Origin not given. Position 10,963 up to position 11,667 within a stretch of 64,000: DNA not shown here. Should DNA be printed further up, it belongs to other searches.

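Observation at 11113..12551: Two paralogous secreted proteins built from a ~19-20-residue Cys/Gly repeat, flanking a membrane-protein gene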

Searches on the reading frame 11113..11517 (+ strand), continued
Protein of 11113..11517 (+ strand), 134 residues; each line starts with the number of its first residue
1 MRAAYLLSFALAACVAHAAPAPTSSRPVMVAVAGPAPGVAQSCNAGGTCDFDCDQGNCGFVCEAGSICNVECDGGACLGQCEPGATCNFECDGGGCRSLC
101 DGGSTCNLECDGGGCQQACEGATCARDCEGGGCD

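Call 62: search_protein_families(library=pfam, alignment_id=A3, max_evalue=0.001)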
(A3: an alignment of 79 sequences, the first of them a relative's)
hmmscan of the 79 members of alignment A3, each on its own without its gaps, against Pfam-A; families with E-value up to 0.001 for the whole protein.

A. member 1, P0167 (258 aa): 0 families

B. families by the number of members that match (of 79 scanned): 21 families
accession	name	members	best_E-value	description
PF00691.25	OmpA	4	2.2e-20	OmpA family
PF11259.13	DUF3060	2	1.5e-11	Protein of unknown function (DUF3060)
PF00069.31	Pkinase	1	2.5e-32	Protein kinase domain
PF07714.23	PK_Tyr_Ser-Thr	1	2.4e-29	Protein tyrosine and serine/threonine kinase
PF00002.29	7tm_2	1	2.3e-21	7 transmembrane receptor (Secretin family)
PF22352.2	K319L-like_PKD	1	3.7e-13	K319L-like, PKD domain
PF18911.6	PKD_4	1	1.2e-12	PKD domain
PF07705.17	CARDB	1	1.8e-12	CARDB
PF13517.12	FG-GAP_3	1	1.3e-11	FG-GAP-like repeat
PF01839.29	FG-GAP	1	4.3e-08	FG-GAP repeat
PF05057.20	DUF676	1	1.6e-07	Putative serine esterase (DUF676)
PF05887.16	Trypan_PARP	1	2.1e-07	Procyclic acidic repetitive protein (PARP)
PF08308.17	PEGA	1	6.8e-07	PEGA domain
PF13519.12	VWA_2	1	1.4e-06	von Willebrand factor type A domain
PF00092.34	VWA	1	3.4e-05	von Willebrand factor type A domain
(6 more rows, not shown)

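Call 67: search_protein_families(library=pfam, proteins=[L001:6614-6826:+], max_evalue=1)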
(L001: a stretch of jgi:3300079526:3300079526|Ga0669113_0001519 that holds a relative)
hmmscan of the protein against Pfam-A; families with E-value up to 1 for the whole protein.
L001:6614-6826:+ (70 aa): 0 families

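Call 70: find_encoding_contigs(protein=P0174, flank=5000, max_places=2)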
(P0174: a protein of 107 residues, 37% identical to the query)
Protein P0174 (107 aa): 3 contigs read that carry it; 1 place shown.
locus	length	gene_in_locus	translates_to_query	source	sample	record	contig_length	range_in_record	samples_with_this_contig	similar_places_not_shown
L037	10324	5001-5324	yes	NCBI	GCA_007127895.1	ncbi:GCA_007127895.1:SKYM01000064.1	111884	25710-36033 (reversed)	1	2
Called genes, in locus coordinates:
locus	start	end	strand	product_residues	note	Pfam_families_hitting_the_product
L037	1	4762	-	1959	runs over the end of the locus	PF13205:Big_5 (faint), PF01835:MG2, PF07703:A2M_BRD, PF00207:A2M, PF17973:bMG10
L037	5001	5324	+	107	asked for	-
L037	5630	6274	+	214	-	-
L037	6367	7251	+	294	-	-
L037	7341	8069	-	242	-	-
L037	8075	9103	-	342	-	PF05343:Peptidase_M42, PF01546:Peptidase_M20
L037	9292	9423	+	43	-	-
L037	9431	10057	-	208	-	PF01066:CDP-OH_P_transf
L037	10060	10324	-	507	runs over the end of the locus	-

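Call 71: find_encoding_contigs(protein=P0160, flank=5000, max_places=2)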
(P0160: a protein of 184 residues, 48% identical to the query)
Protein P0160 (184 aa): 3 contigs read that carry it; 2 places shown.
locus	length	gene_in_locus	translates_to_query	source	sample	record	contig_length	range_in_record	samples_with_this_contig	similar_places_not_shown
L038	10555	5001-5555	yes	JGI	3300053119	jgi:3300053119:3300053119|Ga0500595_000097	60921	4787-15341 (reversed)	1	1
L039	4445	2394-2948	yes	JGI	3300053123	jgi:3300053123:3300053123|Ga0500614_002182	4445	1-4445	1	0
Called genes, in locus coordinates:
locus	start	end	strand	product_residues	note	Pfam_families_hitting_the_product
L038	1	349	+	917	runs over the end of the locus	PF17900:Peptidase_M1_N, PF01433:Peptidase_M1, PF11838:ERAP1_C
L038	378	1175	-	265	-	PF04338:DUF481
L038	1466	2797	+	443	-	PF18042:ORF_12_N, PF13354:Beta-lactamase2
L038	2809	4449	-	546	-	PF09136:Glucodextran_B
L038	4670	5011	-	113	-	PF01253:SUI1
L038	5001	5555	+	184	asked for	-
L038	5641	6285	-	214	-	PF00561:Abhydrolase_1 (faint), PF05728:UPF0227, PF12146:Hydrolase_4 (weak), PF12697:Abhydrolase_6, PF00326:Peptidase_S9 (weak)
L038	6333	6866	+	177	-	-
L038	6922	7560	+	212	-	PF01914:MarC, PF01810:LysE (weak)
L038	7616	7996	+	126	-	-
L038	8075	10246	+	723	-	PF08497:Radical_SAM_N, PF04055:Radical_SAM, PF11842:DUF3362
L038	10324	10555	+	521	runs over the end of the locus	-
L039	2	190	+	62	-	?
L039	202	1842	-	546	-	PF09136:Glucodextran_B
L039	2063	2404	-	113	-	PF01253:SUI1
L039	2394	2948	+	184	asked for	-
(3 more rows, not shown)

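Call 77: search_dna_similar(query=window:11113-11514:+, collection=plasmids, mode=protein, max_evalue=0.001, max_rows=10)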
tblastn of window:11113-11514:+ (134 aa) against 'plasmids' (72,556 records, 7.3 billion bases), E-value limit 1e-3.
No match.
